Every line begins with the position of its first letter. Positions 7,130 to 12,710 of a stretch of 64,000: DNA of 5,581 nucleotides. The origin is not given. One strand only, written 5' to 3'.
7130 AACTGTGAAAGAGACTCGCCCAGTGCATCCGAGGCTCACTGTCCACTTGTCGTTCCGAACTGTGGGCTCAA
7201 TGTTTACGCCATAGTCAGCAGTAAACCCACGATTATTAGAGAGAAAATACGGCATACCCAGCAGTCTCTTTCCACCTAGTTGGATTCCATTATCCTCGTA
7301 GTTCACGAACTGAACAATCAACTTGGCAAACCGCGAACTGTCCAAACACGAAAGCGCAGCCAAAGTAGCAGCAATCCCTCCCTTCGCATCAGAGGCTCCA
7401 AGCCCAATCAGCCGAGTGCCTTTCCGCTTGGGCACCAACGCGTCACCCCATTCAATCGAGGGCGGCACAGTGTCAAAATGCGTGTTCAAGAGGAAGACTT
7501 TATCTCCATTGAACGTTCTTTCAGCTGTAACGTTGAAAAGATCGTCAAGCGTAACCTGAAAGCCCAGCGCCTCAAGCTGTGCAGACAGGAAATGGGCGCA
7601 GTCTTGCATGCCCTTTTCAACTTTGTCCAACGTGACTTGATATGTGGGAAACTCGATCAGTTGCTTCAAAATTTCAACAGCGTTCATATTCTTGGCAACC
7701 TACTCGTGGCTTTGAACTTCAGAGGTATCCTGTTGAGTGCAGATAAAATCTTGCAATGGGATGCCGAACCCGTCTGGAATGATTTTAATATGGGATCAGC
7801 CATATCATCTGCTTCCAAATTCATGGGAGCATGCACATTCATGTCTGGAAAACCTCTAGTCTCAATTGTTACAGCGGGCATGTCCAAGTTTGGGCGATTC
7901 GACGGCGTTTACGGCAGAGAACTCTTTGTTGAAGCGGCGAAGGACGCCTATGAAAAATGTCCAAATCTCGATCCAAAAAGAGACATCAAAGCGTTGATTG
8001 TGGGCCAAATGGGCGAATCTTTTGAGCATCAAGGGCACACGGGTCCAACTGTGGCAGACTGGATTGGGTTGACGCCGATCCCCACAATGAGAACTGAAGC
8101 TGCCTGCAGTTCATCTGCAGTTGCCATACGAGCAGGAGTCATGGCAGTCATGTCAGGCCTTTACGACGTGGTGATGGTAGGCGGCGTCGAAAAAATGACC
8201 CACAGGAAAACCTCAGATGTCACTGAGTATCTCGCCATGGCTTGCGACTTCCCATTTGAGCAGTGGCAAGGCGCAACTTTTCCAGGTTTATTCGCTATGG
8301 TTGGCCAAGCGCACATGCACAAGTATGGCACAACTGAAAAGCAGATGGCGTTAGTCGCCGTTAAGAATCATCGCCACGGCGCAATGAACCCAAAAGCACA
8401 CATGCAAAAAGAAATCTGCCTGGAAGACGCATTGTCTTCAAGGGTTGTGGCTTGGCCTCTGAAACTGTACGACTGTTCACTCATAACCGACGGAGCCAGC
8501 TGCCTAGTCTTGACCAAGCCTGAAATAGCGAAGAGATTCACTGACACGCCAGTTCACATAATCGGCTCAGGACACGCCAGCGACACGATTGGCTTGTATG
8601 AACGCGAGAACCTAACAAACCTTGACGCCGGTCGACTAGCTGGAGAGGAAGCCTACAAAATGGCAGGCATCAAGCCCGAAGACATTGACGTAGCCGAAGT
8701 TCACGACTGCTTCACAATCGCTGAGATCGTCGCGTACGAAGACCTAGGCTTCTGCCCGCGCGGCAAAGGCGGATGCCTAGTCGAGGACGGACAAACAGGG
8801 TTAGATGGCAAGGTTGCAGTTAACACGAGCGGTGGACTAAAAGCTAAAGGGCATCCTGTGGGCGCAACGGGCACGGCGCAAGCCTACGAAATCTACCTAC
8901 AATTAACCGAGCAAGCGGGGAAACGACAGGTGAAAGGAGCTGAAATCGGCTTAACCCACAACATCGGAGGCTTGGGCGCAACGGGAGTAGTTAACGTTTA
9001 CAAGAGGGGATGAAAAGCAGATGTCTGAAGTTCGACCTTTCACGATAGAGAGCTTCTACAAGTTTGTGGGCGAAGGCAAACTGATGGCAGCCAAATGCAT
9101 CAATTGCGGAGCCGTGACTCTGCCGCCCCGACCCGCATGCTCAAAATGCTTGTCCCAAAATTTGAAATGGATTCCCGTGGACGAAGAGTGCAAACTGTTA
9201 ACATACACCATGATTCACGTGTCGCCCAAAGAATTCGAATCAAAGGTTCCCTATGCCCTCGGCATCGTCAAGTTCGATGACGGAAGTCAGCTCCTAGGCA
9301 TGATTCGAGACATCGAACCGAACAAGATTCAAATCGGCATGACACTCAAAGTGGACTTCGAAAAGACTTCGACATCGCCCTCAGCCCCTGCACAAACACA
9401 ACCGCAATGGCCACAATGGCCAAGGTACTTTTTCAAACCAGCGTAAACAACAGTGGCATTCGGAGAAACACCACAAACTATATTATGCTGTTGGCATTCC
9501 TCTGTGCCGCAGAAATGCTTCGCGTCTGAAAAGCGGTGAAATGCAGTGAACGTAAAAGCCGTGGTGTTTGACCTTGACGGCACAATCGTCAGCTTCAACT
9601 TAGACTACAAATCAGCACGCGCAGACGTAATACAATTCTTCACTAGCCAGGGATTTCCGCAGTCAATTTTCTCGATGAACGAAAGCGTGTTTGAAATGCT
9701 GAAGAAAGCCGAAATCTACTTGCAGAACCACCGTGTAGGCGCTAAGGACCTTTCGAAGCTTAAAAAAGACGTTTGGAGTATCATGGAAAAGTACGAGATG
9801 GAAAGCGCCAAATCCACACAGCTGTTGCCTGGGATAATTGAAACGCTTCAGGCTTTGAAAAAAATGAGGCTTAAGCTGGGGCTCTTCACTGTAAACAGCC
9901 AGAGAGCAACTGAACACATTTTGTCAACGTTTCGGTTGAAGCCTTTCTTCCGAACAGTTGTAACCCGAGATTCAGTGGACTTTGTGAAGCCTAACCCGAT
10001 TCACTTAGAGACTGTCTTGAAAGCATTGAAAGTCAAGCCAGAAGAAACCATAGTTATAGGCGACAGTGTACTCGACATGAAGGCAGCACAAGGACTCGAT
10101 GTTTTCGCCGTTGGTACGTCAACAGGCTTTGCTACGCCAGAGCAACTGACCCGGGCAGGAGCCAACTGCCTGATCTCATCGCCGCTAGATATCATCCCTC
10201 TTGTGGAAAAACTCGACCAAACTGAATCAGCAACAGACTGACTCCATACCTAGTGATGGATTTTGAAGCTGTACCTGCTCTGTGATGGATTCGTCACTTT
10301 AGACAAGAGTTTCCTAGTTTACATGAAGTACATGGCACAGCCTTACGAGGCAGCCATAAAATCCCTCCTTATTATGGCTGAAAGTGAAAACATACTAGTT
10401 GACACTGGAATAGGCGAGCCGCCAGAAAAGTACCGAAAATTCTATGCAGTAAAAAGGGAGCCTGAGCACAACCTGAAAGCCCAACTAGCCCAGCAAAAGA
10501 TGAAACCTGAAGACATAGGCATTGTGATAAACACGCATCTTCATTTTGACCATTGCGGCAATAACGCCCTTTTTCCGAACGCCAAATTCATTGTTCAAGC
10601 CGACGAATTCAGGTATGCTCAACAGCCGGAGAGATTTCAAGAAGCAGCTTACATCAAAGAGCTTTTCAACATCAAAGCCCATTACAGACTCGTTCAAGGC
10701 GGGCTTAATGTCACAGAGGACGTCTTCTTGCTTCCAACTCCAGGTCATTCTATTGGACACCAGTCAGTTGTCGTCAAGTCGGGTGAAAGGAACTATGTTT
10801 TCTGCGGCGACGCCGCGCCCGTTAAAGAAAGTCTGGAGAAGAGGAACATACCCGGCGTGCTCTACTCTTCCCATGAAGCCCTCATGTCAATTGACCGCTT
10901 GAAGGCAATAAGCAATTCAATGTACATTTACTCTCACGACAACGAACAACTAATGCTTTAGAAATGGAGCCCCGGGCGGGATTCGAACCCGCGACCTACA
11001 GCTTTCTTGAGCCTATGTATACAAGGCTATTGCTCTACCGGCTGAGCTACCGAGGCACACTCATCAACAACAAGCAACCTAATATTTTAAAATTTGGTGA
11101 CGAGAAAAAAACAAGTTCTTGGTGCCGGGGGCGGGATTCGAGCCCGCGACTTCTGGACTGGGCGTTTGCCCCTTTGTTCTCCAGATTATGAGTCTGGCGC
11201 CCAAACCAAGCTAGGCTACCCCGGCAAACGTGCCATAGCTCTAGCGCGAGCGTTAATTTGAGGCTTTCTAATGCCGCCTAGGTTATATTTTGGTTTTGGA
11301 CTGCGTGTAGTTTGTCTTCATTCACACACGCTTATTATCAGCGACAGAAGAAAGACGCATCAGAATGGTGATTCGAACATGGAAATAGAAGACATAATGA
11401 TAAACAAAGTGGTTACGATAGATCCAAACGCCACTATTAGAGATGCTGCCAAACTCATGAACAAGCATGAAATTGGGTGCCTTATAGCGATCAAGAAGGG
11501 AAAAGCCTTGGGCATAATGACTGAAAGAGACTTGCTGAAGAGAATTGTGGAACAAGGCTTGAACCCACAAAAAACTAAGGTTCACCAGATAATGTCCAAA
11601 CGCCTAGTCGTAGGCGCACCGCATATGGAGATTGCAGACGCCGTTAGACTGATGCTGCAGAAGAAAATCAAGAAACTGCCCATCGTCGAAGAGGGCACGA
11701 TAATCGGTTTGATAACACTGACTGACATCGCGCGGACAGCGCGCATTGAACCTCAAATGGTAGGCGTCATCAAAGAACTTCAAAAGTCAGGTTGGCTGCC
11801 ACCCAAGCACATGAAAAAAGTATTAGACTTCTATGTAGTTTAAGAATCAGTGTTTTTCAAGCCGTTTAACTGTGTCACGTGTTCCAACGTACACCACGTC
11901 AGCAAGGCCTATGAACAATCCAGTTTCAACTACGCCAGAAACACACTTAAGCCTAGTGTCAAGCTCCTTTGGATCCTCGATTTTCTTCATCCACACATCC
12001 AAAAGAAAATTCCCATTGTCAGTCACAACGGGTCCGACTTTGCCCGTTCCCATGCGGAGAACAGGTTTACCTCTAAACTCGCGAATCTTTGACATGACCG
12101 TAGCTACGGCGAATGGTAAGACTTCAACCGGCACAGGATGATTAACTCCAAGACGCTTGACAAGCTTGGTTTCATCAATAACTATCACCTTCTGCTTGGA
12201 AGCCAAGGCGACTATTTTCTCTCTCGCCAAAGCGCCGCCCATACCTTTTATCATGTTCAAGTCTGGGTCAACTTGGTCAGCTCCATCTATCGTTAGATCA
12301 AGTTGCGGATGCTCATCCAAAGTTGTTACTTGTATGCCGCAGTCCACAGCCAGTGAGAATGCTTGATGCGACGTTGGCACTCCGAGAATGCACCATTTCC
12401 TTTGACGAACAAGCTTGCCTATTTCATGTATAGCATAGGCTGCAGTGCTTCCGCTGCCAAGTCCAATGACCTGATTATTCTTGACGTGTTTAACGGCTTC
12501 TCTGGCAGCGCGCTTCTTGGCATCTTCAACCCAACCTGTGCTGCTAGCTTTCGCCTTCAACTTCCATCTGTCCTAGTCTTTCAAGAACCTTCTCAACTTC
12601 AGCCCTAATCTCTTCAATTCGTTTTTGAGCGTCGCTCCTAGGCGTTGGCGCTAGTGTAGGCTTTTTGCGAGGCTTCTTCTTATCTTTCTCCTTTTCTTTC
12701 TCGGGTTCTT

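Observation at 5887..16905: Diverged ~0.5-kb inverted repeats bracket a 9.9-kb block of housekeeping genes and three tRNAs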

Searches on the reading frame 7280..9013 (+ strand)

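Call 11: search_protein_families(library=pfam, proteins=[window:7280-9013:+], max_evalue=0.001)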
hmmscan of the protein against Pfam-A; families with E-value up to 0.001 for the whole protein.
window:7280-9013:+ (577 aa): 4 families
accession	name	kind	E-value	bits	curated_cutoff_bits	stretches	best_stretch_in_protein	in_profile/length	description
PF22691.2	Thiolase_C_1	-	1.5e-47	161.4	28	1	431-576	1-144/144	Thiolase C-terminal domain-like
PF00108.29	Thiolase_N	-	3.2e-24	86.2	26.4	1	194-413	1-258/260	Thiolase, N-terminal domain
PF02803.24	Thiolase_C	-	1.5e-09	38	27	1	454-559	27-114/123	Thiolase, C-terminal domain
PF00109.32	ketoacyl-synt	-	9.4e-08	32.4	20.8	1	268-315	166-213/252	Beta-ketoacyl synthase, N-terminal domain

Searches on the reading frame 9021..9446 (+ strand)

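Call 11: search_protein_families(library=pfam, proteins=[window:9021-9446:+], max_evalue=0.001)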
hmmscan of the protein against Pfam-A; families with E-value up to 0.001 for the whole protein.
window:9021-9446:+ (141 aa): 2 families
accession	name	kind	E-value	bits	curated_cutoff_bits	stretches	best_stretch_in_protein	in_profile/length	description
PF01796.24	OB_ChsH2_C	-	7.4e-15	55.1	27.1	1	50-114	1-65/65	ChsH2, C-terminal OB-fold domain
PF12172.15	zf-ChsH2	-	1.9e-11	44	23.2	1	18-48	6-36/37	ChsH2, rubredoxin-like zinc ribbon domain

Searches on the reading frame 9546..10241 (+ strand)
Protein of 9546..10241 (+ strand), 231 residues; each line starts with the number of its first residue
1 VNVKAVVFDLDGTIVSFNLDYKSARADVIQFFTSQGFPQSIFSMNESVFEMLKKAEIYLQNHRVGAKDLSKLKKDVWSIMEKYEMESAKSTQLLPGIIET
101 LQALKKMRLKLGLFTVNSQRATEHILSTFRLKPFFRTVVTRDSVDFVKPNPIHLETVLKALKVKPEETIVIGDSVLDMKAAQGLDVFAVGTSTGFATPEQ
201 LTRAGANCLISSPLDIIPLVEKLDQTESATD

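Call 11: search_protein_families(library=pfam, proteins=[window:9546-10241:+], max_evalue=0.001)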
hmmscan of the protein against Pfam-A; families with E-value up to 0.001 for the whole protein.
window:9546-10241:+ (231 aa): 7 families
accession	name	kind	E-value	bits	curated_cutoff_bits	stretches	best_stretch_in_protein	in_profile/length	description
PF13419.12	HAD_2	-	1.7e-29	103.7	23.8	1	6-188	1-175/178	Haloacid dehalogenase-like hydrolase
PF00702.32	Hydrolase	-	3.2e-26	93.3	26.4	1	3-183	1-189/191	haloacid dehalogenase-like hydrolase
PF13242.12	Hydrolase_like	-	8.7e-09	35.6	22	1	148-204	4-61/75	HAD-hyrolase-like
PF12710.13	HAD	-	2.9e-07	31.5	27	1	6-181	1-188/189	haloacid dehalogenase-like hydrolase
PF03031.24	NIF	-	0.00018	21.7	21.8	0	87-174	33-117/160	NLI interacting factor-like phosphatase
PF13344.12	Hydrolase_6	-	0.00041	20.8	27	0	90-128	12-50/101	Haloacid dehalogenase-like hydrolase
PF08282.18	Hydrolase_3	-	0.00056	20.2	20.9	0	154-178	192-216/255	haloacid dehalogenase-like hydrolase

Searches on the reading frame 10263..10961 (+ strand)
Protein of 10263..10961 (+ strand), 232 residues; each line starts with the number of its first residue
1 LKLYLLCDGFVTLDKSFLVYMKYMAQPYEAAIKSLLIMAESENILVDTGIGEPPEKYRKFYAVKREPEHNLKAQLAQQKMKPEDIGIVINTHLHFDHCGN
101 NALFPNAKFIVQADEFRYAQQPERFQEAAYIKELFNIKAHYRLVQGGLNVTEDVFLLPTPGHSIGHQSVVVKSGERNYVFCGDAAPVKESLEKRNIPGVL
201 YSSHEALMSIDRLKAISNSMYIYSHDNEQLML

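Call 11: search_protein_families(library=pfam, proteins=[window:10263-10961:+], max_evalue=0.001)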
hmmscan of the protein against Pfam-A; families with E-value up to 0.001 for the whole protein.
window:10263-10961:+ (232 aa): 2 families
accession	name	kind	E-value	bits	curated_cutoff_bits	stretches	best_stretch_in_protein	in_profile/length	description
PF00753.33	Lactamase_B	-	1.5e-23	84.2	22.7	1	34-225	8-196/196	Metallo-beta-lactamase superfamily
PF12706.13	Lactamase_B_2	-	2.1e-06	27.9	27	1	43-193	2-152/200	Beta-lactamase superfamily domain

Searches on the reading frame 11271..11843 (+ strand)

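Call 11: search_protein_families(library=pfam, proteins=[window:11271-11843:+], max_evalue=0.001)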
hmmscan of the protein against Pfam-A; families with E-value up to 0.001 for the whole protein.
window:11271-11843:+ (190 aa): 1 family
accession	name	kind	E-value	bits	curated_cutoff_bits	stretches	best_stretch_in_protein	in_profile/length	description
PF00571.33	CBS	-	2.6e-26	92.1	24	2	39-93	1-56/57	CBS domain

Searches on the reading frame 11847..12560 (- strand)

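Call 12: search_protein_families(library=pfam, proteins=[window:11847-12560:-], max_evalue=0.001)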
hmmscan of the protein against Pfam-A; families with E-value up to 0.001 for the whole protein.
window:11847-12560:- (237 aa): 2 families
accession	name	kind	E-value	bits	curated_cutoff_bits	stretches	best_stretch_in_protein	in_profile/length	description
PF06026.20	Rib_5-P_isom_A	-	4e-66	222.3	26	1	60-229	2-172/173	Ribose 5-phosphate isomerase A (phosphoriboisomerase A)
PF00455.28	DeoRC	-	1.5e-06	28.7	31.8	1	13-48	4-39/160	DeoR C terminal sensor domain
